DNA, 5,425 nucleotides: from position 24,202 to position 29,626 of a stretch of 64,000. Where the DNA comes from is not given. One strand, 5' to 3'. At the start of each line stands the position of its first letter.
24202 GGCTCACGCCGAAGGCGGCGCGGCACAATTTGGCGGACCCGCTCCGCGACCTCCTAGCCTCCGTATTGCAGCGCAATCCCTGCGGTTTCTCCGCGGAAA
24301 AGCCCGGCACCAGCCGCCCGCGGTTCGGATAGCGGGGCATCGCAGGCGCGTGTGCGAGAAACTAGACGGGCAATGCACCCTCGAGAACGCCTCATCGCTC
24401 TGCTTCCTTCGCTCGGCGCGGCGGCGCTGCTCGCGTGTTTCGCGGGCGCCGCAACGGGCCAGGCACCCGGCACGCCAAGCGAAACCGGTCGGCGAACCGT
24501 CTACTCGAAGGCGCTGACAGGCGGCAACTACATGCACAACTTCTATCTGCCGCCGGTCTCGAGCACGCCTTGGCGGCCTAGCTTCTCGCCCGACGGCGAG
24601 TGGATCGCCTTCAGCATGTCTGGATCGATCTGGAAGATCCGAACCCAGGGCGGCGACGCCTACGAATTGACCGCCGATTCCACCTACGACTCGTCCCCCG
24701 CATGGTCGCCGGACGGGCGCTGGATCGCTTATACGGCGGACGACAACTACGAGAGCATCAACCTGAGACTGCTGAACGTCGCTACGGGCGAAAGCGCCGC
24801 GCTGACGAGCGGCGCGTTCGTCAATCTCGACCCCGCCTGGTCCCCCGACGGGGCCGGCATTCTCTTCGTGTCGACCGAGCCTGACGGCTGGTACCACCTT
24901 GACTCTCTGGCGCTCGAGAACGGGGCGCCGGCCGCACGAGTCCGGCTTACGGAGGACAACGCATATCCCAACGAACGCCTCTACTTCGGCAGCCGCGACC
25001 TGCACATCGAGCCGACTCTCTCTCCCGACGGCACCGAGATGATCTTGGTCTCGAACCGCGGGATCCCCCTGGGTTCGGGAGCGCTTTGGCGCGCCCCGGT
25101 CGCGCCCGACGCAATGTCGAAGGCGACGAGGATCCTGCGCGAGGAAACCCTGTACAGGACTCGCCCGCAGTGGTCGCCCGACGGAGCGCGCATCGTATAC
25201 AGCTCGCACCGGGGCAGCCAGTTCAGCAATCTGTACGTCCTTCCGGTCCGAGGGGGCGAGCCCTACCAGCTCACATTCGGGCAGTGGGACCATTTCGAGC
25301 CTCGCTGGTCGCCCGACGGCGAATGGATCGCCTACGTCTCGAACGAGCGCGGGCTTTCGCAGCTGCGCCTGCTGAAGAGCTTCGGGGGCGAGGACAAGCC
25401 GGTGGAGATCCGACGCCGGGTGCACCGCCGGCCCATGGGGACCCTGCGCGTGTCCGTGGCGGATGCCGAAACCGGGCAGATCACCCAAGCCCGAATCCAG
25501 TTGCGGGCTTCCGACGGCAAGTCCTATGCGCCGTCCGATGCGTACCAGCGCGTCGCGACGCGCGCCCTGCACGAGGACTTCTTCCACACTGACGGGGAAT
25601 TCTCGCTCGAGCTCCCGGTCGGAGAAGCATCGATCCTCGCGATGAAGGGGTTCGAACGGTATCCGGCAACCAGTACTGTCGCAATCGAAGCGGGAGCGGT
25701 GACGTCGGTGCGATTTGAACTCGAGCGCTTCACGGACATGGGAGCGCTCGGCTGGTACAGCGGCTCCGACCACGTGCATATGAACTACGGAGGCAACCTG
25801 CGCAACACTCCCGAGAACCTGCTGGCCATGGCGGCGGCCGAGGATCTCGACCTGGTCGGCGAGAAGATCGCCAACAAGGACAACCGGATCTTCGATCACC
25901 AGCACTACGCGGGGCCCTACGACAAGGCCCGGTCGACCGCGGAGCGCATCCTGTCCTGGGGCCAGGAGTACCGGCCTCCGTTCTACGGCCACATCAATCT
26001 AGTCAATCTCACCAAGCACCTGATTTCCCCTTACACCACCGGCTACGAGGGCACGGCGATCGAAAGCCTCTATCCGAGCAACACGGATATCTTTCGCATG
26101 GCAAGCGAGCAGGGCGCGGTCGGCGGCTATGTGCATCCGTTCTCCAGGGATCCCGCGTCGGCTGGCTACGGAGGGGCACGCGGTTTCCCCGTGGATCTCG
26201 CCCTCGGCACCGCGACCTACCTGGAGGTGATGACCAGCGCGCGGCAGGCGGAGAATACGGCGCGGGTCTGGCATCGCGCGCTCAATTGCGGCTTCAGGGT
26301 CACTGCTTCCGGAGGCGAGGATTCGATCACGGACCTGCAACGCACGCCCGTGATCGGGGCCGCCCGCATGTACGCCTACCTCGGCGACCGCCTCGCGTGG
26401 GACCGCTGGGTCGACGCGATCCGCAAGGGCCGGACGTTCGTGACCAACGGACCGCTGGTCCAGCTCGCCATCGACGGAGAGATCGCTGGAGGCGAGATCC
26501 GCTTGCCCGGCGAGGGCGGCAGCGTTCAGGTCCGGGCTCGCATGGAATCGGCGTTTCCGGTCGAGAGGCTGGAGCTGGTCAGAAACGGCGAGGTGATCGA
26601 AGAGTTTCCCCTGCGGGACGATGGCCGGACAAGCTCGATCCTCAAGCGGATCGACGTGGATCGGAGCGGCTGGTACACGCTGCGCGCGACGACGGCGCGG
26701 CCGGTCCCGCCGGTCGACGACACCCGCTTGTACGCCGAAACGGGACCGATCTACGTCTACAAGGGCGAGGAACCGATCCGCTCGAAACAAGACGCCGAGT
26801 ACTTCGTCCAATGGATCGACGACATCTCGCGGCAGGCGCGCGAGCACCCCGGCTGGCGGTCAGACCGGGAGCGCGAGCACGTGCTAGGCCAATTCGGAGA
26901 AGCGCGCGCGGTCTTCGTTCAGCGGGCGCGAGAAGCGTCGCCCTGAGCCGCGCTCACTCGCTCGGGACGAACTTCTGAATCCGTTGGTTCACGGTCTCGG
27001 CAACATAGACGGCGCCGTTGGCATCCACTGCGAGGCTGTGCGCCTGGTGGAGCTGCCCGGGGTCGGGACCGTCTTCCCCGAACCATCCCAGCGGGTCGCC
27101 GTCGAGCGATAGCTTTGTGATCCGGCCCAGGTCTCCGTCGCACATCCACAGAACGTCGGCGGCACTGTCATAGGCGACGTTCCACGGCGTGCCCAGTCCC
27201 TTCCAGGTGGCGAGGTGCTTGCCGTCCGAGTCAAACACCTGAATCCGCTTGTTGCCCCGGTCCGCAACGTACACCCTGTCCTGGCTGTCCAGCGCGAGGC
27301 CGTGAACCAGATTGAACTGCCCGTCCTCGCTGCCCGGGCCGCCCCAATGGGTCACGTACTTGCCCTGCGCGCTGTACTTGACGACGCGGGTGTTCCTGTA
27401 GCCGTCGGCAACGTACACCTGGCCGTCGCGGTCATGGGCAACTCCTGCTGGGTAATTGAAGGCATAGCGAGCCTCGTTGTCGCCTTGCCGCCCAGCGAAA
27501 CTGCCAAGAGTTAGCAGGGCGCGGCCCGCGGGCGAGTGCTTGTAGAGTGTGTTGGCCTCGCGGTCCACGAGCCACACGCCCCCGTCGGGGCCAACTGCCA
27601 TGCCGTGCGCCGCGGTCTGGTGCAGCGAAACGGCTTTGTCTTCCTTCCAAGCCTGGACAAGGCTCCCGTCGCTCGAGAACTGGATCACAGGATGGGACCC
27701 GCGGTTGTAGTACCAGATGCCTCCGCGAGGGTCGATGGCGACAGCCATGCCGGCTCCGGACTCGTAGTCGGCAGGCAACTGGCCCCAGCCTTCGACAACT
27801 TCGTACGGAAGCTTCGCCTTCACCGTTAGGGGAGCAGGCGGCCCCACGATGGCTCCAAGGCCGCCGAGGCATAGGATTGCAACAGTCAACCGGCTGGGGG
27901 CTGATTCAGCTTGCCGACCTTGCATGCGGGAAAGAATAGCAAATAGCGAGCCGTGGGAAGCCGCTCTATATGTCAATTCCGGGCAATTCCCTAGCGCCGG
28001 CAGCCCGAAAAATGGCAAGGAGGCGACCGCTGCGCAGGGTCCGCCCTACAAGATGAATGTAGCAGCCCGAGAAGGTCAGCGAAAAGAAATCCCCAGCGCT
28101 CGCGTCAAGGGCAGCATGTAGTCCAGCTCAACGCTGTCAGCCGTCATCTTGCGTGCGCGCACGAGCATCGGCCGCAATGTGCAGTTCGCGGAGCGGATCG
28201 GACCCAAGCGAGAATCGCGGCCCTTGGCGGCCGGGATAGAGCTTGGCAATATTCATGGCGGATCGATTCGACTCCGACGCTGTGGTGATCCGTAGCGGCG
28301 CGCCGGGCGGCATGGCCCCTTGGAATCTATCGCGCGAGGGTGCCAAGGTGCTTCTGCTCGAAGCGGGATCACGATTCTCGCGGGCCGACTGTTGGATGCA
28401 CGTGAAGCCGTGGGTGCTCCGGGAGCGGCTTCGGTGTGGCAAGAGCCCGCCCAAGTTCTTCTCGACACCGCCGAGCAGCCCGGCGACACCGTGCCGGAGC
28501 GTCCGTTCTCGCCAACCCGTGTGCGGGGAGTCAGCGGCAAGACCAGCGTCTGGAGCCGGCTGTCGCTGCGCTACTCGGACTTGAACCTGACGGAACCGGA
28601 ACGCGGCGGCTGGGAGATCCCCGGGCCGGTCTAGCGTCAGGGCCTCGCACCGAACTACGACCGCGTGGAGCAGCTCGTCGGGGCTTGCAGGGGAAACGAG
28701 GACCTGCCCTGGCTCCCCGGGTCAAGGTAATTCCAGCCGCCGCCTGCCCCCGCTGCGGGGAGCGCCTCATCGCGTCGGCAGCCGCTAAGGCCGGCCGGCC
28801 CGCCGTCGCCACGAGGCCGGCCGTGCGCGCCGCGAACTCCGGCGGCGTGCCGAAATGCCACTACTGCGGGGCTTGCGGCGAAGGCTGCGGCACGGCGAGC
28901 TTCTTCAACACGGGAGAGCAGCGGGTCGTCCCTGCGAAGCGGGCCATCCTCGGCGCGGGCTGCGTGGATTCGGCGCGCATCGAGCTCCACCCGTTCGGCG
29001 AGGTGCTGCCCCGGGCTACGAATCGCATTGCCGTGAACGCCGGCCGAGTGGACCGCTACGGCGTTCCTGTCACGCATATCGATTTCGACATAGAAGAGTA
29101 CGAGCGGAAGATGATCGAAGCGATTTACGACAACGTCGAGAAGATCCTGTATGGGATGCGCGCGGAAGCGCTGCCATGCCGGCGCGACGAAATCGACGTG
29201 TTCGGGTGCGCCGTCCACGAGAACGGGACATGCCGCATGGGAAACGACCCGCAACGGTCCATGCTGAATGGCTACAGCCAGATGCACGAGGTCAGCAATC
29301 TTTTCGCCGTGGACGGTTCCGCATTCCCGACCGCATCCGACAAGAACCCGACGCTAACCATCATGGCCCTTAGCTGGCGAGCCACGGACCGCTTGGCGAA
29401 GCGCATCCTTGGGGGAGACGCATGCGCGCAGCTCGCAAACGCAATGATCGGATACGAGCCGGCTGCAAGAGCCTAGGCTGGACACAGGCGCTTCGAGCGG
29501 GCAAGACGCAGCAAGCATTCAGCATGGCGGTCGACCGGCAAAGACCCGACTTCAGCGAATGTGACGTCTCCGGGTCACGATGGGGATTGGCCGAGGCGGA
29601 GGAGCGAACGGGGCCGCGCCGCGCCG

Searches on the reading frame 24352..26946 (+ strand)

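Call 9: search_protein_families(library=pfam, proteins=[window:24352-26946:+], max_evalue=0.001)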
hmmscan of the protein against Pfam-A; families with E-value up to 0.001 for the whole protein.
window:24352-26946:+ (864 aa): 3 families
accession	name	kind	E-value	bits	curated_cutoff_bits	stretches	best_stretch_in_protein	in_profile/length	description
PF07676.18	PD40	-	1.8e-28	98.3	20.9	2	308-334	5-32/38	WD40-like Beta Propeller Repeat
PF00930.27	DPPIV_N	-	7.6e-09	35.2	22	0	283-331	9-62/354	Dipeptidyl peptidase IV (DPP IV) N-terminal region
PF25174.1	Beta-prop_THOC3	-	1.8e-05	24.4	305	0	93-174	73-148/272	THOC3 beta-propeller domain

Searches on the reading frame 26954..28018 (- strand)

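Call 9: search_protein_families(library=pfam, proteins=[window:26954-28018:-], max_evalue=0.001)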
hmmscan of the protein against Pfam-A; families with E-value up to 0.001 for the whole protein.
window:26954-28018:- (354 aa): 9 families
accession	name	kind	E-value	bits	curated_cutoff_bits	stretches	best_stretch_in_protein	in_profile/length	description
PF01436.27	NHL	-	3.6e-28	96.6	20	3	235-262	1-28/28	NHL repeat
PF08450.18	SGL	-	3e-11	43.9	26.3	0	240-273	188-221/246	SMP-30/Gluconolactonase/LRE-like region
PF25021.1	TEN_NHL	-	2e-07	30.8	27.1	0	323-349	329-355/357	Teneurin NHL domain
PF24684.1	Vgb_lyase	-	1.7e-06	27.5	50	1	85-345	52-286/290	Virginiamycin B lyase family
PF22701.2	Mala_s_1-like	-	2.6e-05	24.5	27.5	0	242-302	94-155/195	Mal s 1 allergenic protein-like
PF06739.17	SBBP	-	0.0001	22.6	20.5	0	189-204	14-29/38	Beta-propeller repeat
PF13449.12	Phytase-like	-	0.00013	22.4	27.6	0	240-272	72-104/284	Esterase-like activity of phytase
PF07494.17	Reg_prop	-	0.00027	21.2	20.4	0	235-253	4-22/24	Two component regulator propeller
PF17170.10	DUF5128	-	0.00081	19.1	22.9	0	198-269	53-125/321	6-bladed beta-propeller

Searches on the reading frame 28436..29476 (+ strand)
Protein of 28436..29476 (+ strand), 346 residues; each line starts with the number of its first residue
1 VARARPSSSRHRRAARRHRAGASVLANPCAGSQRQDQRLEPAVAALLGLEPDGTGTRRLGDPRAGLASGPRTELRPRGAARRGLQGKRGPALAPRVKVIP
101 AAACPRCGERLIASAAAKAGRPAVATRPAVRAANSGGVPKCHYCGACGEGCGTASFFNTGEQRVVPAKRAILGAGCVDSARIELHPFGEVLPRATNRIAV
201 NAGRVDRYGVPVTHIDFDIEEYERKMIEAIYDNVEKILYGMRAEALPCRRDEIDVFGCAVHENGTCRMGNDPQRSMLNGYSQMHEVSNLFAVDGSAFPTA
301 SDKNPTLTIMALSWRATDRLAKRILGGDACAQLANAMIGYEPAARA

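Call 9: search_protein_families(library=pfam, proteins=[window:28436-29476:+], max_evalue=0.001)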
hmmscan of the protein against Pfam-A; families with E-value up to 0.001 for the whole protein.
window:28436-29476:+ (346 aa): 1 family
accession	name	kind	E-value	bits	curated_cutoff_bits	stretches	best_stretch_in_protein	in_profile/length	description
PF05199.19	GMC_oxred_C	-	2.5e-21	77.1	24.6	1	192-312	1-138/139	GMC oxidoreductase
